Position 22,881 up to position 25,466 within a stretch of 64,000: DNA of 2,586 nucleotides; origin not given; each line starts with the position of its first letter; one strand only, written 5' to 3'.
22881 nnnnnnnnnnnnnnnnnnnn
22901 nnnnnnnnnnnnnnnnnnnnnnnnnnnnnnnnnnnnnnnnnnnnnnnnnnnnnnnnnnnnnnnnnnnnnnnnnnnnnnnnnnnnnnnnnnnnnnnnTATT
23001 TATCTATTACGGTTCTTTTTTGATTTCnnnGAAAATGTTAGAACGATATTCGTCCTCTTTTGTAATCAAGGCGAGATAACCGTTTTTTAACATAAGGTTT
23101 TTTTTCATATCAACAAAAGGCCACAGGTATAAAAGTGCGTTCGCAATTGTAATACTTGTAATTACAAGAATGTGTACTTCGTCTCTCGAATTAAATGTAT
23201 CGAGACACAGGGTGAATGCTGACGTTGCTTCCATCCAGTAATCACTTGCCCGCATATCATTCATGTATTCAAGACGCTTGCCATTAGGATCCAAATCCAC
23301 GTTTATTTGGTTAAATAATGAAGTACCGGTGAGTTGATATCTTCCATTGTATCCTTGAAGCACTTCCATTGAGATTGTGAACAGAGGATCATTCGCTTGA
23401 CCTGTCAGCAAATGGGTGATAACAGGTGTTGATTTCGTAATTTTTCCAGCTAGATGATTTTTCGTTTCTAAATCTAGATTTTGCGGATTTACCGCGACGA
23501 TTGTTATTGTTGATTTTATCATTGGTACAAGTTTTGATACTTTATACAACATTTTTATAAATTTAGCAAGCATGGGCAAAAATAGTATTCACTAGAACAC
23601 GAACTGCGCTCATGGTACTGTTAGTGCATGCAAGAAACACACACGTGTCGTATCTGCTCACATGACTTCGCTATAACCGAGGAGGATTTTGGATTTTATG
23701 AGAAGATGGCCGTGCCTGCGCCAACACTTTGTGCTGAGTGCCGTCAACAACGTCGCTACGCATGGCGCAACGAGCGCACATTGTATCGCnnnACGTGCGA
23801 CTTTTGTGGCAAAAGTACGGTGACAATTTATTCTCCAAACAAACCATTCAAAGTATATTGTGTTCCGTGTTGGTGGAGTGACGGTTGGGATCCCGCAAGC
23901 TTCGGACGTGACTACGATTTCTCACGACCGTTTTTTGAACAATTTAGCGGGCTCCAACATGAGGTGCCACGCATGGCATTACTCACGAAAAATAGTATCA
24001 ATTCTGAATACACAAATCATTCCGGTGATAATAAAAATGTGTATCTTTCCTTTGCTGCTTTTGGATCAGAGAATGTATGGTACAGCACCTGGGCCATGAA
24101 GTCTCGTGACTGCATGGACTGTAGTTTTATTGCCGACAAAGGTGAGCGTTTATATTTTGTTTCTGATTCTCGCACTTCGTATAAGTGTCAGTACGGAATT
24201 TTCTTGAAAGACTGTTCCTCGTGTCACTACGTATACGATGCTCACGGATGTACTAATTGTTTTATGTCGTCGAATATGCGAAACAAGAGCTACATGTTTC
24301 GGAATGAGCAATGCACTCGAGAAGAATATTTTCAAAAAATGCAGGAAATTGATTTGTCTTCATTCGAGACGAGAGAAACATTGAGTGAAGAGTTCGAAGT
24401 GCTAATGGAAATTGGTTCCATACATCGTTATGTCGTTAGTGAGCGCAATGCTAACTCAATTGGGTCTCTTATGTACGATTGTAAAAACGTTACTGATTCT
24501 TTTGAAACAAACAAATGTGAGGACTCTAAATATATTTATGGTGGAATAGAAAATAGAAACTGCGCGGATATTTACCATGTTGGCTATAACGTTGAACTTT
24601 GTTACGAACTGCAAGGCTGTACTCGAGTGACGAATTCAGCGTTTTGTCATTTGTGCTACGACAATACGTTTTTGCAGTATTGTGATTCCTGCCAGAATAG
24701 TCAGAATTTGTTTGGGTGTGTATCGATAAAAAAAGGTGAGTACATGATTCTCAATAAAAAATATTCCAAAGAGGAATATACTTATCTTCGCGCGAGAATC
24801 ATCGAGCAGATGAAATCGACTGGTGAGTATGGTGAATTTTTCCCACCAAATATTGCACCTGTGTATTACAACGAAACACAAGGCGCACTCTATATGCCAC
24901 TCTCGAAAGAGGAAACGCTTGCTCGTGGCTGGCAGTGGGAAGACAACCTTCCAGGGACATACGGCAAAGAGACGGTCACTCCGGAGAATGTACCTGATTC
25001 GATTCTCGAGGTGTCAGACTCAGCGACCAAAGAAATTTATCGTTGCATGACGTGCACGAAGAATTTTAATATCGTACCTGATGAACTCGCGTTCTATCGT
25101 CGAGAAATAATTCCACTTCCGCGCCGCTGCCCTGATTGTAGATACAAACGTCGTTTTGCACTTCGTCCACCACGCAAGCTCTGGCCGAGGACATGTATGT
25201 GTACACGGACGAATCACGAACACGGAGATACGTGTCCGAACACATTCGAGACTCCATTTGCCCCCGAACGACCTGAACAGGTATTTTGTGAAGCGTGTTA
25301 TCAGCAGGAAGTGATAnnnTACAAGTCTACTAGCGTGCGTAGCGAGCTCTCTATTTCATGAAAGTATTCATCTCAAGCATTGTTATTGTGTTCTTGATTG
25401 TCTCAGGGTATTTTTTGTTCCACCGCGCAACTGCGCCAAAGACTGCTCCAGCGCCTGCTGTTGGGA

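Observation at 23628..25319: A single in-frame TGA splits a Cys-rich multi-zinc-ribbon gene whose pre-TGA module duplicates its own C-terminal module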

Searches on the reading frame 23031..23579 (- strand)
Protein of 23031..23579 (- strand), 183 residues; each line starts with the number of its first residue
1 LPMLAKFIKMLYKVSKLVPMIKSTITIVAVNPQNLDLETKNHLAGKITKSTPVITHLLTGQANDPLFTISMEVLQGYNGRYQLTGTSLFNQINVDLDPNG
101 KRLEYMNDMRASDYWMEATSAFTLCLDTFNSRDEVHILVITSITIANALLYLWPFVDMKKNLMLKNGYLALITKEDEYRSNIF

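Call 30: search_protein_families(library=pfam, proteins=[window:23031-23579:-], max_evalue=0.00001)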
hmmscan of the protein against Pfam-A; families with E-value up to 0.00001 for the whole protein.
window:23031-23579:- (183 aa): 0 families

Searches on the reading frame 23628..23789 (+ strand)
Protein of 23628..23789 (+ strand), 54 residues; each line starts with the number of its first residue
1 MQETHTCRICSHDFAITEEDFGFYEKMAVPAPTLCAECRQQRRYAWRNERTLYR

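Call 42: search_protein_families(library=ncbifam, proteins=[window:23628-23789:+], max_evalue=1)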
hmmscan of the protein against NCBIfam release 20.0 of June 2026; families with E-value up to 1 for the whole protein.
window:23628-23789:+ (54 aa): 0 families

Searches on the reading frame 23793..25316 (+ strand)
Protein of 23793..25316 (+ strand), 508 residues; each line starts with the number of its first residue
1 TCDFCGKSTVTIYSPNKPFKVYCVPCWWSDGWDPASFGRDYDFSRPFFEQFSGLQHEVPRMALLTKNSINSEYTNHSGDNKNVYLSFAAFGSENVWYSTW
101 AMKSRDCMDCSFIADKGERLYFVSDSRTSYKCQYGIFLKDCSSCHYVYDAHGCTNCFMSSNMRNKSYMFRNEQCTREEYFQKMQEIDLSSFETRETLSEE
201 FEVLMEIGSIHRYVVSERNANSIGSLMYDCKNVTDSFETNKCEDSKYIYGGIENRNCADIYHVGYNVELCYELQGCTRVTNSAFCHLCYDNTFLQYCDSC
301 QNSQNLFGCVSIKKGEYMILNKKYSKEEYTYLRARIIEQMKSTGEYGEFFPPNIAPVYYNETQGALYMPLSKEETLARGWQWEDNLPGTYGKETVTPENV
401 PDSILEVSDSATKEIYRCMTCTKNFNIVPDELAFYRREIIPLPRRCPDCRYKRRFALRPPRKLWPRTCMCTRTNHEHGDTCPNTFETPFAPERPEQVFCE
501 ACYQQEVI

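Call 8: find_homologous_proteins(query=window:23793-25316:+)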
Query seq(508 aa) (508 aa): 6808 proteins with E <= 0.001 among 8000 candidates; the best 120 are listed.
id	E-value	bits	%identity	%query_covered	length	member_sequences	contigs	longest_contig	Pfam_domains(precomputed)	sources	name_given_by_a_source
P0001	0.0e+0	1066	100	88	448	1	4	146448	-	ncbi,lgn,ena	-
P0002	0.0e+0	1013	79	100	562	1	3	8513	PF13451.13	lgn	-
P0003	3.7e-282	955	74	100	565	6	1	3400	-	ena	-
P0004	4.5e-281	951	74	100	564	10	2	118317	-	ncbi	-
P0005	1.5e-280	950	75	100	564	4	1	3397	-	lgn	-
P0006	1.7e-278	943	75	100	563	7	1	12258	-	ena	-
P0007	3.5e-278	942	75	100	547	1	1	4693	-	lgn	-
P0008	6.7e-274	928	73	100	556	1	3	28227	-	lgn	-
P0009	8.5e-270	914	72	100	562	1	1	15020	-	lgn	-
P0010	1.9e-269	913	73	100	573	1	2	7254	-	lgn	-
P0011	3.4e-269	912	72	100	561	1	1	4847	-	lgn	-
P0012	7.9e-268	908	71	100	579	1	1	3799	-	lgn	-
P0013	2.2e-267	906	71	100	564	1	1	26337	-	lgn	-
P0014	1.2e-266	904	69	100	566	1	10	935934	-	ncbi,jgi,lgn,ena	jgi:hypothetical protein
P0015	1.5e-262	890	69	100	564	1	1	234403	-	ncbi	-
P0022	6.6e-257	872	68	100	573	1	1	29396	PF13451.13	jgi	-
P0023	6.9e-257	871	69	100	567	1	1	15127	PF13451.13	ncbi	-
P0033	8.2e-253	858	69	100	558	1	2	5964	PF23477.2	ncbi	-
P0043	7.9e-251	851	68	100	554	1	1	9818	PF13451.13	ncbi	-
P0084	6.2e-245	832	68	99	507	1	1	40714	-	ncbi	-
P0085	2.1e-244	830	69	98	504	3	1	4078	-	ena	-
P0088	5.8e-244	829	62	100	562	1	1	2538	PF13451.13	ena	-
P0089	7.4e-244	828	65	100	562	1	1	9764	PF13451.13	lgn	-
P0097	2.4e-242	823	67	100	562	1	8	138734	PF23477.2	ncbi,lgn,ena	-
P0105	1.1e-241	821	68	98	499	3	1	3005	-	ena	-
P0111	5.1e-241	819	65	100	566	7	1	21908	PF23477.2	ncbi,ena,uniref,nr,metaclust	ncbi:MAG: hypothetical protein UW07_C0003G0022 [Candidatus Nomurabacteria bacterium GW2011_GWF2_43_8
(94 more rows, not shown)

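Call 11: find_encoding_contigs(protein=P0001, flank=3000, max_places=6)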
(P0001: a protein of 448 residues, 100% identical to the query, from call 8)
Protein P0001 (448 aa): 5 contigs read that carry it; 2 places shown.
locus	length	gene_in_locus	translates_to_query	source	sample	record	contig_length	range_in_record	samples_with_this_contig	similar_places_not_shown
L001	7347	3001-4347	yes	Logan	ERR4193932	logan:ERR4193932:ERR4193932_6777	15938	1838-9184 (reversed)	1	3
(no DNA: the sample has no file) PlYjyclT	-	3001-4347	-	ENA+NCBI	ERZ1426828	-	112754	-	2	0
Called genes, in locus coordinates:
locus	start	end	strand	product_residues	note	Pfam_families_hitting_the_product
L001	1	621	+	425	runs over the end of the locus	PF02687:FtsX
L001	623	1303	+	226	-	PF00005:ABC_tran, PF02463:SMC_N (faint), PF13304:AAA_21 (faint)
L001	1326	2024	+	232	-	PF01746:tRNA_m1G_MT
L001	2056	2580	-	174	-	-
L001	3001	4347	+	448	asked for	-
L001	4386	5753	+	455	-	PF17957:Big_7, PF16656:Pur_ac_phosph_N, PF16655:PhoD_N (faint), PF16656:Pur_ac_phosph_N (weak)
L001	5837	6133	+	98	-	PF02201:SWIB, PF26291:SWIB_eIF2D (weak)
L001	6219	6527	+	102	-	PF05973:Gp49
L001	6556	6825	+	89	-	PF01381:HTH_3, PF12844:HTH_19 (weak)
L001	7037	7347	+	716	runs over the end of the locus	?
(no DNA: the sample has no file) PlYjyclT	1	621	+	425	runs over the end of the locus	PF02687:FtsX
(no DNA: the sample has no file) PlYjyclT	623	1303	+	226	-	PF00005:ABC_tran, PF02463:SMC_N (faint), PF13304:AAA_21 (faint)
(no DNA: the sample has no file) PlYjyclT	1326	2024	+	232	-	PF01746:tRNA_m1G_MT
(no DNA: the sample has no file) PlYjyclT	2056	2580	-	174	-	-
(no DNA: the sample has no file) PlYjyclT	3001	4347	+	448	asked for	-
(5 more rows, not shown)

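Call 12: find_encoding_contigs(protein=P0006, flank=3000, max_places=4)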
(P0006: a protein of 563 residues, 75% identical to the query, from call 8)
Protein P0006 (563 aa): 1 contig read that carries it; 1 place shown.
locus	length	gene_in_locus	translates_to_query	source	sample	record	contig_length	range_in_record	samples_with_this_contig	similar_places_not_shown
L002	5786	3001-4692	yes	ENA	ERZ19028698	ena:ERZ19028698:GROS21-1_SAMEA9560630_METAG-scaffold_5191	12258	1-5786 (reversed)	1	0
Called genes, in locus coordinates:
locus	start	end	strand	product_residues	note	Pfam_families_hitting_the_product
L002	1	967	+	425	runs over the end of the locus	PF02687:FtsX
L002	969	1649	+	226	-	PF00005:ABC_tran, PF02463:SMC_N (faint), PF13304:AAA_21 (faint)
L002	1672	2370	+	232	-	PF01746:tRNA_m1G_MT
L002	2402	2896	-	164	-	-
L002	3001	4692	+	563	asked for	-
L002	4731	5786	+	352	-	?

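Call 14: find_encoding_contigs(protein=P0084, flank=2000, max_places=2)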
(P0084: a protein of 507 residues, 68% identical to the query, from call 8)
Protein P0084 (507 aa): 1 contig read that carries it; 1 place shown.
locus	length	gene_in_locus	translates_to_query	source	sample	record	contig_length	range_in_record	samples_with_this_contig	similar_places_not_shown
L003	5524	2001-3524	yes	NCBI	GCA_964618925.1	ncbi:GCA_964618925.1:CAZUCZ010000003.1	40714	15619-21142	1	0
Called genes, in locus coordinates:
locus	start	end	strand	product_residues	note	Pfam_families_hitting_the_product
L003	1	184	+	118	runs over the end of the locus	PF01196:Ribosomal_L17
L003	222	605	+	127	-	PF00572:Ribosomal_L13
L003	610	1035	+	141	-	PF00380:Ribosomal_S9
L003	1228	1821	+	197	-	PF01025:GrpE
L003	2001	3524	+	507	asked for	-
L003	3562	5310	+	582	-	-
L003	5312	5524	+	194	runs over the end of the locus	-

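Call 15: find_encoding_contigs(protein=P0085, flank=2000, max_places=2)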
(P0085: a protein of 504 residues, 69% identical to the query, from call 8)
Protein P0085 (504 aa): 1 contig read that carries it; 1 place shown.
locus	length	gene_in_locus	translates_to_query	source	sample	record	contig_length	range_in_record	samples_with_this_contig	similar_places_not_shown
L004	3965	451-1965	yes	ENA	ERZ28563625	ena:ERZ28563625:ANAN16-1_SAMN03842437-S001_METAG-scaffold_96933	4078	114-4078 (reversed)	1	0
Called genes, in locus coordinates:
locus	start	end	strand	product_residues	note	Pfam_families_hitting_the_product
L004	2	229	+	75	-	?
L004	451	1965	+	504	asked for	-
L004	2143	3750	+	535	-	-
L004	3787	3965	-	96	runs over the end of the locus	?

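Call 16: find_encoding_contigs(protein=P0105, flank=2000, max_places=2)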
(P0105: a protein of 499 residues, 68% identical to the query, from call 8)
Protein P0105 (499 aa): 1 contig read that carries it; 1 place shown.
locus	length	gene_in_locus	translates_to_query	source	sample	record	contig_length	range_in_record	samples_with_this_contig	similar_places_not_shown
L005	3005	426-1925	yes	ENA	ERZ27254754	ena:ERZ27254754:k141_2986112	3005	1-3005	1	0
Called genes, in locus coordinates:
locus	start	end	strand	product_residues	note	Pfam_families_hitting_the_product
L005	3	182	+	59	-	?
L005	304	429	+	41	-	-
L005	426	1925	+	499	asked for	-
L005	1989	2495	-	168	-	PF20803:PaaX_M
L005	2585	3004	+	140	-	?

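Call 33: find_encoding_contigs(protein=P0004, flank=10000, max_places=1)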
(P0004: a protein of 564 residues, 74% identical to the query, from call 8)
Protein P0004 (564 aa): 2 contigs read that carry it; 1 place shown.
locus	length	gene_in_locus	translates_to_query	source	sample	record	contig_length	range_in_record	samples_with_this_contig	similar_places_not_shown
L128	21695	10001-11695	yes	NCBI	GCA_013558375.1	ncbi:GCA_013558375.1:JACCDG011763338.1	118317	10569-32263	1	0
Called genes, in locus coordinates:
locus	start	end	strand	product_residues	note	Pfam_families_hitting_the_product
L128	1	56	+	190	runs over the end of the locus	PF13847:Methyltransf_31 (weak), PF02390:Methyltransf_4 (weak)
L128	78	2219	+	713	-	-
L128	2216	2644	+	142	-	PF07884:VKOR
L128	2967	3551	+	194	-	PF00293:NUDIX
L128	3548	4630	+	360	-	PF11141:DUF2914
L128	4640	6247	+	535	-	PF05970:PIF1, PF13245:AAA_19, PF13401:AAA_22 (weak), PF13604:AAA_30, PF21530:Pif1_2B_dom (faint)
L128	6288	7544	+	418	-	PF04041:Glyco_hydro_130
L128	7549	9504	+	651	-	PF04041:Glyco_hydro_130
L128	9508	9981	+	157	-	PF06574:FAD_syn, PF01467:CTP_transf_like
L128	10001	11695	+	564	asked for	-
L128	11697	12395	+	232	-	PF01209:Ubie_methyltran, PF13489:Methyltransf_23, PF13847:Methyltransf_31, PF08241:Methyltransf_11, PF08242:Methyltransf_12, PF13649:Methyltransf_25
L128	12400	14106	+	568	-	-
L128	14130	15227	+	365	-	-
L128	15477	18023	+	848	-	PF03477:ATP-cone, PF00317:Ribonuc_red_lgN, PF02867:Ribonuc_red_lgC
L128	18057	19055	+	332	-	PF00268:Ribonuc_red_sm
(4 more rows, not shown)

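Call 42: search_protein_families(library=ncbifam, proteins=[P0006, window:23793-25316:+], max_evalue=1)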
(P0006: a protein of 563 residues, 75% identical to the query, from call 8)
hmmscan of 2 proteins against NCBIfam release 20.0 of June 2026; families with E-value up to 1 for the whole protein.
P0006 (563 aa): 3 families
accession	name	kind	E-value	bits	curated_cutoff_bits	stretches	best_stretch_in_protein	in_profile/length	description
TIGR04272.1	cxxc_cxxc_Mbark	domain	0.0028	17.4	36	2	536-560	11-35/37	CxxC-x17-CxxC domain-containing protein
NF050040.1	horm_taper_TftA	equivalog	0.13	11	500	1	337-397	336-392/450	hormogonium tapered terminus morphoprotein TftA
NF038018.1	qmoC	equivalog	0.27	10.7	300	1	465-495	15-45/360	quinone-interacting membrane-bound oxidoreductase complex subunit QmoC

window:23793-25316:+ (508 aa): 0 families

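Call 58: list_cluster_members(proteins=[P0001, window:23628-23789:+, window:23820-25316:+])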
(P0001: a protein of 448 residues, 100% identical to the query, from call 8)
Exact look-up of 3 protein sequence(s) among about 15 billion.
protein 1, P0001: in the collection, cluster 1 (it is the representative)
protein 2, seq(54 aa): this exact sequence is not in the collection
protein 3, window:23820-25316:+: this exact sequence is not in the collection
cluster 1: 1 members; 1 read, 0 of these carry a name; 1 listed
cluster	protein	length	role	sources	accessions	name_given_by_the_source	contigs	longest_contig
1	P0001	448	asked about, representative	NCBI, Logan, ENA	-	-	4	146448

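Call 62: find_encoding_contigs(protein=P0006, flank=10000, max_places=1)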
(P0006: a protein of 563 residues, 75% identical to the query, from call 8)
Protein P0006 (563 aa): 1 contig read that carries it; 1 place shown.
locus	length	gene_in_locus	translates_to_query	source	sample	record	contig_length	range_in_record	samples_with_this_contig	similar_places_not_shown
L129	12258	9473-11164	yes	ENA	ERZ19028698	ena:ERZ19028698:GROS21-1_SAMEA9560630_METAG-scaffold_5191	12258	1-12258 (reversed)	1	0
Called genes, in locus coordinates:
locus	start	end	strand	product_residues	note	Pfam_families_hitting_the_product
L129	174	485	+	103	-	PF13083:KH_KhpA-B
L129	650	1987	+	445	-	-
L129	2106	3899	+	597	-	PF00009:GTP_EFTU, PF01926:MMR_HSR1 (weak), PF02421:FeoB_N (faint), PF22042:EF-G_D2, PF03144:GTP_EFTU_D2, PF00679:EFG_C, PF21018:BipA_C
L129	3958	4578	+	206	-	PF00881:Nitroreductase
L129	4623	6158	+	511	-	PF25919:BSH_CusB (faint), PF25881:HH_YBHG (faint), PF26002:Beta-barrel_AprE (faint)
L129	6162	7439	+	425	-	PF02687:FtsX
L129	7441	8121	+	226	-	PF00005:ABC_tran, PF02463:SMC_N (faint), PF13304:AAA_21 (faint)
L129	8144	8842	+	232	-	PF01746:tRNA_m1G_MT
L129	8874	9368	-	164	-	-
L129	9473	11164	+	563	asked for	-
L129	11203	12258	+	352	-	?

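Call 63: find_encoding_contigs(protein=P0002, flank=10000, max_places=3)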
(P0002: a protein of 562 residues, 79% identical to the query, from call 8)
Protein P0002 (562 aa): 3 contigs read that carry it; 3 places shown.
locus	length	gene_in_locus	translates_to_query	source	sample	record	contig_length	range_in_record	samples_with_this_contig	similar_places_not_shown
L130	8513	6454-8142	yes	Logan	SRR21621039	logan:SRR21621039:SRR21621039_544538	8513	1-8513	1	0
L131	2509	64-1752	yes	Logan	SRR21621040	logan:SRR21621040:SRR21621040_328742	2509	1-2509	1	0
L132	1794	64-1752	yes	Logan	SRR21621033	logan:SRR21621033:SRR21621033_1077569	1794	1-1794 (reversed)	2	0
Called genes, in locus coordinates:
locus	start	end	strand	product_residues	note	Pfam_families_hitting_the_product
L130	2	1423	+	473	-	?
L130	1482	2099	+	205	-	PF00881:Nitroreductase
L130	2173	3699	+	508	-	PF25881:HH_YBHG (faint), PF26002:Beta-barrel_AprE (weak)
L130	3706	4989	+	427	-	PF02687:FtsX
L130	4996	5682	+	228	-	PF02463:SMC_N (faint), PF00005:ABC_tran, PF13304:AAA_21 (faint)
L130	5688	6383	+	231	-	PF01746:tRNA_m1G_MT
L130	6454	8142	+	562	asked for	PF13451:zf_Tbcl (faint)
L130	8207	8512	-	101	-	?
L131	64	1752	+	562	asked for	PF13451:zf_Tbcl (faint)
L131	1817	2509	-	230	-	?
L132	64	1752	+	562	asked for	PF13451:zf_Tbcl (faint)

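Call 65: find_related_loci(query=window:23793-25316:+, collection=metagenome_contigs, flank=10000)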
Query window:23793-25316:+ (508 aa) in metagenome_contigs; peptide patterns used: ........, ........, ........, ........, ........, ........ (x = any residue, [..] = any of these).
162 stretches matched a pattern; 114 encode a relative of the query (tblastn E <= 1e-3); the best 80 are kept; 79 distinct loci.
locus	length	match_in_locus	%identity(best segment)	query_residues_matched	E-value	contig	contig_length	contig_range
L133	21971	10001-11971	67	1-507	0e+0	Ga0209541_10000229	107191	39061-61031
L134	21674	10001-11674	67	1-507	0e+0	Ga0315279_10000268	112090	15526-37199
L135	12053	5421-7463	68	2-507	0e+0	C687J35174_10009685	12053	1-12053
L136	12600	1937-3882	67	1-507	0e+0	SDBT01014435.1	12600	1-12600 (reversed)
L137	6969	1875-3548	67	2-507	0e+0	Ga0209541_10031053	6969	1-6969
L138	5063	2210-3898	65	1-507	0e+0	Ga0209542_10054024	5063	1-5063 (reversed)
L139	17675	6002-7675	68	1-507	0e+0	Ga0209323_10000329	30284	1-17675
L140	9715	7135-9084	65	1-507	0e+0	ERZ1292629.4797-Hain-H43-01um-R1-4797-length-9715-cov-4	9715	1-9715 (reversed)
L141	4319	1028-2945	66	2-507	0e+0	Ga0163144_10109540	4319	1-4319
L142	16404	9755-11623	65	1-507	0e+0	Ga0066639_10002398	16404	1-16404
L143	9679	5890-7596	62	2-508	0e+0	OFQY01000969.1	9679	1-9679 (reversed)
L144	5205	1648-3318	64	2-507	0e+0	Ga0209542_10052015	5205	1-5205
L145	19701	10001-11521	64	2-507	0e+0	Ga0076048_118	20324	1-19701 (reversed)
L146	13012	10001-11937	64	1-507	0e+0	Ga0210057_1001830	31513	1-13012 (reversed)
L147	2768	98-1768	62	1-507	0e+0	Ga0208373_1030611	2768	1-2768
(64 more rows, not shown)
